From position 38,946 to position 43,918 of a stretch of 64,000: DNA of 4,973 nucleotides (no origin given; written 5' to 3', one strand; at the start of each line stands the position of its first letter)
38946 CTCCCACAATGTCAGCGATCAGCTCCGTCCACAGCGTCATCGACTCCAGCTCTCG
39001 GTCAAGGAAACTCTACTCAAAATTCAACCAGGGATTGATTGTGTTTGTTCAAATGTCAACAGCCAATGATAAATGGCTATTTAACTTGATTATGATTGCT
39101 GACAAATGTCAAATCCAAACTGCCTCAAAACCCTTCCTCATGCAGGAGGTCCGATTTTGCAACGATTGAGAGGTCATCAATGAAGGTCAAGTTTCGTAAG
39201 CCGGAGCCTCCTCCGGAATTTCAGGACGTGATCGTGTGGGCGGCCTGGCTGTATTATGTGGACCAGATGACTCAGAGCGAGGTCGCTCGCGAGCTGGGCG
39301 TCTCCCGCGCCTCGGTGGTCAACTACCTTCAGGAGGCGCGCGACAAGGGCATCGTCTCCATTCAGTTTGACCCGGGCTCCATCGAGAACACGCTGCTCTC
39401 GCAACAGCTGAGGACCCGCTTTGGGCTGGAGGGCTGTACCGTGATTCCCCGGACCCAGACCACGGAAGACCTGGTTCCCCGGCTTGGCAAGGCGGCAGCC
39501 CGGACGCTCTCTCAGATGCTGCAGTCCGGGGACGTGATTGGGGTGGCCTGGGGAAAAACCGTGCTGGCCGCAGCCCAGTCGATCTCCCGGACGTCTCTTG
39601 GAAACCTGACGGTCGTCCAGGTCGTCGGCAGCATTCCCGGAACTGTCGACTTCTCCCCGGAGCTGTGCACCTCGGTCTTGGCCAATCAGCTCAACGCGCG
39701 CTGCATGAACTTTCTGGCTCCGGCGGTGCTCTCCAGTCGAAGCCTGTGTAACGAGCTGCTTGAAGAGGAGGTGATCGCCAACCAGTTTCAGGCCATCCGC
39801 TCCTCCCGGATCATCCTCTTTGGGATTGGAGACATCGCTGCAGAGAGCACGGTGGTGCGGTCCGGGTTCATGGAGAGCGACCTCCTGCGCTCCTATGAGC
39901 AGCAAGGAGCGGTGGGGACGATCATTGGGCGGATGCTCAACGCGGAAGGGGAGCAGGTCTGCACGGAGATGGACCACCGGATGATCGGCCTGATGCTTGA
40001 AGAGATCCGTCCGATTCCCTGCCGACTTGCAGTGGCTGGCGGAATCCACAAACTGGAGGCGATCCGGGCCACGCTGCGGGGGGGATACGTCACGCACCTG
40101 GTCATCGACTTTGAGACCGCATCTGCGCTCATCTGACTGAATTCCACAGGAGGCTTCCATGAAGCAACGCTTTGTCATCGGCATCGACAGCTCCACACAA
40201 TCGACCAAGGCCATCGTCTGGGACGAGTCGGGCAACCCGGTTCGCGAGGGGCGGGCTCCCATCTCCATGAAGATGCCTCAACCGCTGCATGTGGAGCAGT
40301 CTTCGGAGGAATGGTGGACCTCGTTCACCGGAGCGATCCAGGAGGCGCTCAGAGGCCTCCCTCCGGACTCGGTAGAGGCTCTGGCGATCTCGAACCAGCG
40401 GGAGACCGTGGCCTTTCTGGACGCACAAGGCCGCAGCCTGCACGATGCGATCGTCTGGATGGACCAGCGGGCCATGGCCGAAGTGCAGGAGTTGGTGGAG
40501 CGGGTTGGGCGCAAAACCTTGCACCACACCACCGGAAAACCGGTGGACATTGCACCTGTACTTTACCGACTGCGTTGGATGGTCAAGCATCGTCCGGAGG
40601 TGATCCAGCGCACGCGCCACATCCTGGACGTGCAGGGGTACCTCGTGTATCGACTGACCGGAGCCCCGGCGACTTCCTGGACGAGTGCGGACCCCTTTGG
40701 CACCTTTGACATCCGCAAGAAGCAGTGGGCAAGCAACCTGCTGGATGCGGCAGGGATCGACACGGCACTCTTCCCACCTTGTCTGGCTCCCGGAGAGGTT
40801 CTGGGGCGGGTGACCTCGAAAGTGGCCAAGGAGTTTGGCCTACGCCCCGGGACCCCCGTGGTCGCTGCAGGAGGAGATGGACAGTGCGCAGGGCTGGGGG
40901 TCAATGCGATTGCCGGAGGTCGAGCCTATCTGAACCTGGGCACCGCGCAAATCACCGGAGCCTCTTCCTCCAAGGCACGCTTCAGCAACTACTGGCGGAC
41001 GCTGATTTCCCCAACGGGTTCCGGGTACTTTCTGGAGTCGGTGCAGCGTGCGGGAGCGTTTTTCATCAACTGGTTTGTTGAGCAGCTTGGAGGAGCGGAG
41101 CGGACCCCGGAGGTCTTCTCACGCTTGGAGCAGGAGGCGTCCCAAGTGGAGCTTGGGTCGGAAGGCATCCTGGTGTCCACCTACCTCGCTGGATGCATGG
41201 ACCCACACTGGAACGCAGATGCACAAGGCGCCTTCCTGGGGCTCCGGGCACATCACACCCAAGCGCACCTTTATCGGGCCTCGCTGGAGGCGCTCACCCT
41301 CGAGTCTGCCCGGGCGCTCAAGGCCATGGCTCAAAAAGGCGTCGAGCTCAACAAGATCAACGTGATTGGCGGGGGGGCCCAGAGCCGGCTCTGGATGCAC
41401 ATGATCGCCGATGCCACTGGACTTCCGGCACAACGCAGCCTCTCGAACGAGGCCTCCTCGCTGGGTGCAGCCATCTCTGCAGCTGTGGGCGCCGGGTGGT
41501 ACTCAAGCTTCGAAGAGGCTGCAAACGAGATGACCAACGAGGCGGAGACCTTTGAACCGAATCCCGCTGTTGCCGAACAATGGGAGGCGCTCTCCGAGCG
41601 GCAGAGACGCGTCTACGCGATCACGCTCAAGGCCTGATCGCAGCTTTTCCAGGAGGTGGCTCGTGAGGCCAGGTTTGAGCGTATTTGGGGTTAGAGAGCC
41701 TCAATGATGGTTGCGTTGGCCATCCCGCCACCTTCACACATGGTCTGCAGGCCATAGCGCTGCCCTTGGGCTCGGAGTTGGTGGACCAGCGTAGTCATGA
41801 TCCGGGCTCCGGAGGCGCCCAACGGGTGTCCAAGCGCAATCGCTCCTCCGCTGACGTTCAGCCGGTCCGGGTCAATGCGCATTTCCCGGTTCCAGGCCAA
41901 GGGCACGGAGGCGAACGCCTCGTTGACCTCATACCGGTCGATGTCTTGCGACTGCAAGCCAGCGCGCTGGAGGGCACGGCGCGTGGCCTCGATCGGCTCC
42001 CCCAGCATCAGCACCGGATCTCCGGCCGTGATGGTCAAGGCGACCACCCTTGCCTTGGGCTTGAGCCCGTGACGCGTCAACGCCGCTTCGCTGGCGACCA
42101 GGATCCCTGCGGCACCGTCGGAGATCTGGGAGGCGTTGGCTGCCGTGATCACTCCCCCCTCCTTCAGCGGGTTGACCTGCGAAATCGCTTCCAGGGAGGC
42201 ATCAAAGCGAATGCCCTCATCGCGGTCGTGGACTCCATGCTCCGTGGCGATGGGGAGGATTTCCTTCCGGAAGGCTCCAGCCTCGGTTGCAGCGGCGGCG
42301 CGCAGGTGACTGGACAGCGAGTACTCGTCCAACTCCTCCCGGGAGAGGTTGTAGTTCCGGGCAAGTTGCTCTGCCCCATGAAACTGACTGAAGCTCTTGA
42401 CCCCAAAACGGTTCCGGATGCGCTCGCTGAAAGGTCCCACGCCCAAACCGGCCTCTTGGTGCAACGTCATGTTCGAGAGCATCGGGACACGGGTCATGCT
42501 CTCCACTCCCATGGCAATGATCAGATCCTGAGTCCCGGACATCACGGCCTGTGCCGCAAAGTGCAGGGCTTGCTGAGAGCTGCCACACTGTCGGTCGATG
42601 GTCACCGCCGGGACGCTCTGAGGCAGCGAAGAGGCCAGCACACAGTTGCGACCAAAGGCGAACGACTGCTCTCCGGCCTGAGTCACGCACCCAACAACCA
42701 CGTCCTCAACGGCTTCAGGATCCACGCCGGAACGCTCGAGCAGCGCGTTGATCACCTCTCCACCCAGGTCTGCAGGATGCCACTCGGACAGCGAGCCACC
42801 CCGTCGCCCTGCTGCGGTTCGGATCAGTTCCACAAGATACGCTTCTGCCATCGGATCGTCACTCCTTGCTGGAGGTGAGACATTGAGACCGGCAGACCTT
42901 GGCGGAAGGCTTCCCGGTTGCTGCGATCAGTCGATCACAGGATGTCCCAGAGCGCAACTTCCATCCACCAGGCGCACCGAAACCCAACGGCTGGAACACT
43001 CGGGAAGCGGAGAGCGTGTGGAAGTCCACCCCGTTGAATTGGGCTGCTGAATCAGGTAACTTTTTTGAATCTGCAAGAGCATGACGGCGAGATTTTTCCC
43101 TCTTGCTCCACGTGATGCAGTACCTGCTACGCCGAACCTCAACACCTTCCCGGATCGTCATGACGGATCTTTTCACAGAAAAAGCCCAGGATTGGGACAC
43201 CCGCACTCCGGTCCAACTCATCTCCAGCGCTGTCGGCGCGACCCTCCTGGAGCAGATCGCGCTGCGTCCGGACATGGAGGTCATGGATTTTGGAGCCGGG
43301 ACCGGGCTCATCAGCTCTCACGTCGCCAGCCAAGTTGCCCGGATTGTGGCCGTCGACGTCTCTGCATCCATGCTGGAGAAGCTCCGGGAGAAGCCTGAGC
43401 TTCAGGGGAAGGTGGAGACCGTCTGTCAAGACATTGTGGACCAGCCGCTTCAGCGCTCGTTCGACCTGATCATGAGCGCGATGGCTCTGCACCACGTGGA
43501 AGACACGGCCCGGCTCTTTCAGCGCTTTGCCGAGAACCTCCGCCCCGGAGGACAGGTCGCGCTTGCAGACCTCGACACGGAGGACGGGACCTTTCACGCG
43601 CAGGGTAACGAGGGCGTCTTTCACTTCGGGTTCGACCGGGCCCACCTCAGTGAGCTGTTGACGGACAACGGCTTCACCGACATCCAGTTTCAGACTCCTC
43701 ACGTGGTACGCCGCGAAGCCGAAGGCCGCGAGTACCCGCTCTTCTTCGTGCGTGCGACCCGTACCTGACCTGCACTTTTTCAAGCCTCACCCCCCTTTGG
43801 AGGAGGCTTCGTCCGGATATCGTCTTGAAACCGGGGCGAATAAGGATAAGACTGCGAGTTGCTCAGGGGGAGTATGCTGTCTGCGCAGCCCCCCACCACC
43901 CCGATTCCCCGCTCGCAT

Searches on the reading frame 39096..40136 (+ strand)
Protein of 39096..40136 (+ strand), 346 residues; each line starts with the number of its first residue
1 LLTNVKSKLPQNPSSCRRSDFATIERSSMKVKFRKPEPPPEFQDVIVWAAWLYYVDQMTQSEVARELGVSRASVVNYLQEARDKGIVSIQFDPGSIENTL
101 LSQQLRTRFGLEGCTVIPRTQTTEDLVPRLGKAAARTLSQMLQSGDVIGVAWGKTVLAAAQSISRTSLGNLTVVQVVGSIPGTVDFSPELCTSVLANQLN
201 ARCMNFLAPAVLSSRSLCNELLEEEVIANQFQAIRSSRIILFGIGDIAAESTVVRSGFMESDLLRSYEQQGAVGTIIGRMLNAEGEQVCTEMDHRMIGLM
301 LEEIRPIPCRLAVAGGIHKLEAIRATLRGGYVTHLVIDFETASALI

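Call 33: search_protein_families(library=pfam, proteins=[window:39096-40136:+], max_evalue=0.000001)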
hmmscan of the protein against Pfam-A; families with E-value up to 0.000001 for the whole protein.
window:39096-40136:+ (346 aa): 1 family
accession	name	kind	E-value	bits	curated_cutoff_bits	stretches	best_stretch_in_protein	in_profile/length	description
PF04198.19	Sugar-bind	-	1.4e-64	218.3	27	1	98-346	6-256/257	Putative sugar-binding domain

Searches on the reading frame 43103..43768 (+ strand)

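Call 33: search_protein_families(library=pfam, proteins=[window:43103-43768:+], max_evalue=0.000001)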
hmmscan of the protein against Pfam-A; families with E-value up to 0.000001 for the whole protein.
window:43103-43768:+ (221 aa): 8 families
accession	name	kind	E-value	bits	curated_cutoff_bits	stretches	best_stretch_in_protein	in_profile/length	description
PF13649.12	Methyltransf_25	-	4.1e-20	72.7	27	1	60-150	1-97/97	Methyltransferase domain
PF08241.18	Methyltransf_11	-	6.3e-20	72.1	21.2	1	62-153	2-94/95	Methyltransferase domain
PF13489.12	Methyltransf_23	-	1.5e-17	64.3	27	1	49-194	13-162/164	Methyltransferase domain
PF08242.18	Methyltransf_12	-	1.7e-16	61.2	30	1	61-151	1-97/98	Methyltransferase domain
PF13847.12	Methyltransf_31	-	1.3e-14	54.5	27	1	55-161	2-116/145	Methyltransferase domain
PF05175.20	MTS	-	1.3e-09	38.3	23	1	47-153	22-137/170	Methyltransferase small domain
PF00398.26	RrnaAD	-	5.9e-09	35.8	24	1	41-113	15-87/263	Ribosomal RNA adenine dimethylase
PF01728.25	FtsJ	-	5.2e-07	30.2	24.1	1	48-138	12-114/181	FtsJ-like methyltransferase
